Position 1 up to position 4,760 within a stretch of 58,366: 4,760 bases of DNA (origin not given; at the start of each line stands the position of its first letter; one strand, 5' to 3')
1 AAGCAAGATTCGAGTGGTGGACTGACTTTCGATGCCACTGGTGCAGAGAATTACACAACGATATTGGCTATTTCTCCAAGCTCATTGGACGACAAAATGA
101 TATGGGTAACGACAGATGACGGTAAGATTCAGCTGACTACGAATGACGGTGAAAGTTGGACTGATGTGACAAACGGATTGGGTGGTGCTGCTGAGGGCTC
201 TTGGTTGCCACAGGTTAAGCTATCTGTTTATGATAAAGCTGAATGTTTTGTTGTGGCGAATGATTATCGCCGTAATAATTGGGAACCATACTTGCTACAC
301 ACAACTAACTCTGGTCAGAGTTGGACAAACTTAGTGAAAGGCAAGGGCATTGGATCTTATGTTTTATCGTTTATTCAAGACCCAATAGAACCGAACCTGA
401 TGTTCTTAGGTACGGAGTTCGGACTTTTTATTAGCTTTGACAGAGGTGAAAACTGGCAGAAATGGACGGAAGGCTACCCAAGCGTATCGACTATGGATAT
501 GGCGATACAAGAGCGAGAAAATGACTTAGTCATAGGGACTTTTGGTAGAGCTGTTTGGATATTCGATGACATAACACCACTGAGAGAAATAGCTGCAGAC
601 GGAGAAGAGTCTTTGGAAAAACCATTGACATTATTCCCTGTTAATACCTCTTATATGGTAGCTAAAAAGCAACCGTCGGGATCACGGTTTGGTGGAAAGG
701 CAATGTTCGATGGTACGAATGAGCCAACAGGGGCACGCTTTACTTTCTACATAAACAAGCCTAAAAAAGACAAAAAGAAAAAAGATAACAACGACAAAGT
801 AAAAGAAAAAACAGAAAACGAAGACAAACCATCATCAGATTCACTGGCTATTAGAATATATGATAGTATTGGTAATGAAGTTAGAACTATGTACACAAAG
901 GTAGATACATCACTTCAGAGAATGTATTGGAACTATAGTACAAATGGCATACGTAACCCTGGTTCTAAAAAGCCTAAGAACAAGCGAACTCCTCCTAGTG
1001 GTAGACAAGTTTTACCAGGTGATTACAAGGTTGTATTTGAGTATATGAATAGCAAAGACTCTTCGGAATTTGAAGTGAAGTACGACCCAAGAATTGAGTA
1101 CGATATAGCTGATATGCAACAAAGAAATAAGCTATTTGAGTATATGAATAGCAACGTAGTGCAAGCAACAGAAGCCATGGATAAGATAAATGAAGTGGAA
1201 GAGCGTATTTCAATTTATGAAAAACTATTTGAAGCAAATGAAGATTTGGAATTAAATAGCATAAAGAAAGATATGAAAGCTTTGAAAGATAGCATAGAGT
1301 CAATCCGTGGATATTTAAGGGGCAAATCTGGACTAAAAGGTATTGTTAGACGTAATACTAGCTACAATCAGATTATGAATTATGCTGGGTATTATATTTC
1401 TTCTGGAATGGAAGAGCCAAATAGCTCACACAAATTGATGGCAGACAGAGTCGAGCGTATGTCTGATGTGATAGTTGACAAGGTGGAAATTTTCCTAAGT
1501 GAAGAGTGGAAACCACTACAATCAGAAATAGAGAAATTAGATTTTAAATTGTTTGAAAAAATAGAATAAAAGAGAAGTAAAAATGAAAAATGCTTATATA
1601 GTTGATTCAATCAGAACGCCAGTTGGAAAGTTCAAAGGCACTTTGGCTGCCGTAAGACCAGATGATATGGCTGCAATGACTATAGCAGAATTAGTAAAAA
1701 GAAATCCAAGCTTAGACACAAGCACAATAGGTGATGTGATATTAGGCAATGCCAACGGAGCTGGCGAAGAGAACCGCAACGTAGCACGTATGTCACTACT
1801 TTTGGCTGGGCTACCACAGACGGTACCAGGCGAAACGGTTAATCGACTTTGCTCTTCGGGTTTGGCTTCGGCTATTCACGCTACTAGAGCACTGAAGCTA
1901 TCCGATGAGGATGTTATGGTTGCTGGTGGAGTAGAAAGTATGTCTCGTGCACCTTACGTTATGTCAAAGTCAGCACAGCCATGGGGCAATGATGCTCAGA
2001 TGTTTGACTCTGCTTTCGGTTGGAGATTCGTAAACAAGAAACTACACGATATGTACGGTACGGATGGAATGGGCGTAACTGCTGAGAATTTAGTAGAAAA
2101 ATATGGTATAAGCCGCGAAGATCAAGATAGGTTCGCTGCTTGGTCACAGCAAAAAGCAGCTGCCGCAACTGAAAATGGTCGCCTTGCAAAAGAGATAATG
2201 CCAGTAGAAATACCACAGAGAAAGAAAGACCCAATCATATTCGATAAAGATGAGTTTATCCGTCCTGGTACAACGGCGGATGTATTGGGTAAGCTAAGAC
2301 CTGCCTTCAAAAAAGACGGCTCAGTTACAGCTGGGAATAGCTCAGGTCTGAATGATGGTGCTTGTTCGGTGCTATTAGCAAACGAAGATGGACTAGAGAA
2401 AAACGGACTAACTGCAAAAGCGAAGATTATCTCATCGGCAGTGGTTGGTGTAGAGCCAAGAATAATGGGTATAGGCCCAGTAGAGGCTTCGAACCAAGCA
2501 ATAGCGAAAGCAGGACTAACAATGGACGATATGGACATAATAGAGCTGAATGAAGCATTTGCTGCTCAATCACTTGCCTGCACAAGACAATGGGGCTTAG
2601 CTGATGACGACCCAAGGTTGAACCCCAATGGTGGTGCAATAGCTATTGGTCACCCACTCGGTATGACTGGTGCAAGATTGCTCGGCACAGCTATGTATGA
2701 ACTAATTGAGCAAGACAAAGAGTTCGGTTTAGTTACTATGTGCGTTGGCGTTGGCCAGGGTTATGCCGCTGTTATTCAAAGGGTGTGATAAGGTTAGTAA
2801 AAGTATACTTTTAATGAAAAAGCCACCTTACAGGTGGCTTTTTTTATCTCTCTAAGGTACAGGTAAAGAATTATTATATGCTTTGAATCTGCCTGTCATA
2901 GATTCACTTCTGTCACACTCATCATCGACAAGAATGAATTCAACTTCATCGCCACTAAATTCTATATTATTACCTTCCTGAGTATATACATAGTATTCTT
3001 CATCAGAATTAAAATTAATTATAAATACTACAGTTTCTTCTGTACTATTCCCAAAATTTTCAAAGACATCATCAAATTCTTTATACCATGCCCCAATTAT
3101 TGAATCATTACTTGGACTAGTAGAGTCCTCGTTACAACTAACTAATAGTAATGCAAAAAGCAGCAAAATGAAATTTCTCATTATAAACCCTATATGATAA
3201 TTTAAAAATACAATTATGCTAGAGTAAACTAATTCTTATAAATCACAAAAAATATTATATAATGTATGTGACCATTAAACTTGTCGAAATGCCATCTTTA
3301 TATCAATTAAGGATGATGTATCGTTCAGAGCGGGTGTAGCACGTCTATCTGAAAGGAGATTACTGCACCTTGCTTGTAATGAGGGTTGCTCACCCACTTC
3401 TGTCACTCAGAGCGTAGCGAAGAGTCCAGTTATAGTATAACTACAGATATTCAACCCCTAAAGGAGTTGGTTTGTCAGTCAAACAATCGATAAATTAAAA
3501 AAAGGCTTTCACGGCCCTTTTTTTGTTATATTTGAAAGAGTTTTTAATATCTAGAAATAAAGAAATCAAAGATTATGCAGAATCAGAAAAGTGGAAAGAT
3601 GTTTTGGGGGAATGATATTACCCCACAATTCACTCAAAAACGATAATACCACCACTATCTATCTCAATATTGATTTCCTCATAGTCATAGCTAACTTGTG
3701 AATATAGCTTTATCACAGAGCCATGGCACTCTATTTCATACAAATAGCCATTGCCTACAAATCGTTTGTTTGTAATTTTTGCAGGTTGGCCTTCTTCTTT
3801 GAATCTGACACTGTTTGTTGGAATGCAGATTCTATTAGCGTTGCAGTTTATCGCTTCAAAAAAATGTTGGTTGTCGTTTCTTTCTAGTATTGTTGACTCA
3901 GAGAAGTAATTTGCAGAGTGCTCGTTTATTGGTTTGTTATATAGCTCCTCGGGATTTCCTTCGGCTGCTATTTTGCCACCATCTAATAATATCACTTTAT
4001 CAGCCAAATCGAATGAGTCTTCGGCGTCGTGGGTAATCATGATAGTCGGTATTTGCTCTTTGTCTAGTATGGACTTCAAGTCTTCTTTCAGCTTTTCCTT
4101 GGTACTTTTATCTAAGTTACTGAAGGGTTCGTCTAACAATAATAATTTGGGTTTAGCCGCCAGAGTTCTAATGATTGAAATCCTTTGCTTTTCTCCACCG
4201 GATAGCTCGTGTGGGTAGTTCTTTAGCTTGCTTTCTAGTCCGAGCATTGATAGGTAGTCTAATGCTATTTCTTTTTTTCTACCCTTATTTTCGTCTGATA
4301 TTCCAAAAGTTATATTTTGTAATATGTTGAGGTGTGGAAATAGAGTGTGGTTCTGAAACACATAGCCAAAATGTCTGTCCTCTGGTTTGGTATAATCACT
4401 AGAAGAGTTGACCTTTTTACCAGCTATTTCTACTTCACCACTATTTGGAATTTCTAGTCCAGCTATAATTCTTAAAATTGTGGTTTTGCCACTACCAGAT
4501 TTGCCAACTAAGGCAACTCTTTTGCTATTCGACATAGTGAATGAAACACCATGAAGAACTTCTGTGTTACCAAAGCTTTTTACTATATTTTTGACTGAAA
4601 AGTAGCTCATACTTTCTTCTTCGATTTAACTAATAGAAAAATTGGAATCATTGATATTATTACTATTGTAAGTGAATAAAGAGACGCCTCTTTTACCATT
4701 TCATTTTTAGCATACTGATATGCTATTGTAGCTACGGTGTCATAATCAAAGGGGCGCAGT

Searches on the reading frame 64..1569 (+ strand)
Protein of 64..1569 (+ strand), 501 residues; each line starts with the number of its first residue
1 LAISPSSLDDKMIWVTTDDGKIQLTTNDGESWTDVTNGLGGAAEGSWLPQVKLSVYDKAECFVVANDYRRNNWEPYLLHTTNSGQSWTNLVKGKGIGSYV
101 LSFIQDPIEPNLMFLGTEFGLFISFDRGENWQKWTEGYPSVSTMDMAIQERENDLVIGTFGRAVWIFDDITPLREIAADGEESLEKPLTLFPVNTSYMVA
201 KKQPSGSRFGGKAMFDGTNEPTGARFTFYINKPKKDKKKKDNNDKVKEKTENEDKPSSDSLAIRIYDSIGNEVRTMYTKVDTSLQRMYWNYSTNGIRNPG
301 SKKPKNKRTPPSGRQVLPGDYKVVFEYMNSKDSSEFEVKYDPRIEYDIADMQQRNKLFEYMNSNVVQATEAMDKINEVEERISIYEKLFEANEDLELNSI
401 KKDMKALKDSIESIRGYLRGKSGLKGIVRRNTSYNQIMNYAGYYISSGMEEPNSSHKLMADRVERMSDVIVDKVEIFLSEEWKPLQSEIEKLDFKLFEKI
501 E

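Call 48: search_protein_families(library=pfam, proteins=[window:64-1569:+], max_evalue=0.00001)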
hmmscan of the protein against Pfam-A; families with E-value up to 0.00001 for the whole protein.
window:64-1569:+ (501 aa): 1 family
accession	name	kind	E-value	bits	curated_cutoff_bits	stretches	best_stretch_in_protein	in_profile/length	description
PF15902.12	Sortilin-Vps10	-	6.8e-06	25.6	33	0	78-159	4-86/446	Sortilin, neurotensin receptor 3,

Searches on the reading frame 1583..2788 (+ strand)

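Call 48: search_protein_families(library=pfam, proteins=[window:1583-2788:+], max_evalue=0.00001)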
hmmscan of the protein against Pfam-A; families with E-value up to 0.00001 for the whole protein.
window:1583-2788:+ (401 aa): 2 families
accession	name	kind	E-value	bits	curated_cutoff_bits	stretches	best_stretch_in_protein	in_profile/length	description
PF00108.29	Thiolase_N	-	1.5e-78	264.2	26.4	1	5-269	2-260/260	Thiolase, N-terminal domain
PF02803.24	Thiolase_C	-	1.7e-43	147.6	27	1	277-400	2-123/123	Thiolase, C-terminal domain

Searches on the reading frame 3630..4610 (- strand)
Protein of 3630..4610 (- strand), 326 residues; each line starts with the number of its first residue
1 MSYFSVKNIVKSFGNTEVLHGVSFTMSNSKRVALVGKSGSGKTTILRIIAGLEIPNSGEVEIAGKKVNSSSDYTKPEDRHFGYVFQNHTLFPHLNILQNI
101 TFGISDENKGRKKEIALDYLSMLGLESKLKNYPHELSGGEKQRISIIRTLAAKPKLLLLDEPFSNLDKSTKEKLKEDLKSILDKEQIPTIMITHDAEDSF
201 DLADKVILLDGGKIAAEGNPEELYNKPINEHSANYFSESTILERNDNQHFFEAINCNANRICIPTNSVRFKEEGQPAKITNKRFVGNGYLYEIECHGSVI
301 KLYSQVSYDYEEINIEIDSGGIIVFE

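Call 48: search_protein_families(library=pfam, proteins=[window:3630-4610:-], max_evalue=0.00001)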
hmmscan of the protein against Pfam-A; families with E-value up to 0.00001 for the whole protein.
window:3630-4610:- (326 aa): 2 families
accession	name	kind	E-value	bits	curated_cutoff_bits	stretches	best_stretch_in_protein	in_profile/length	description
PF00005.33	ABC_tran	-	4.2e-36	125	25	1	19-163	1-136/137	ABC transporter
PF13304.12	AAA_21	-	9.1e-06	26.4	27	0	33-52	3-22/304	AAA domain, putative AbiEii toxin, Type IV TA system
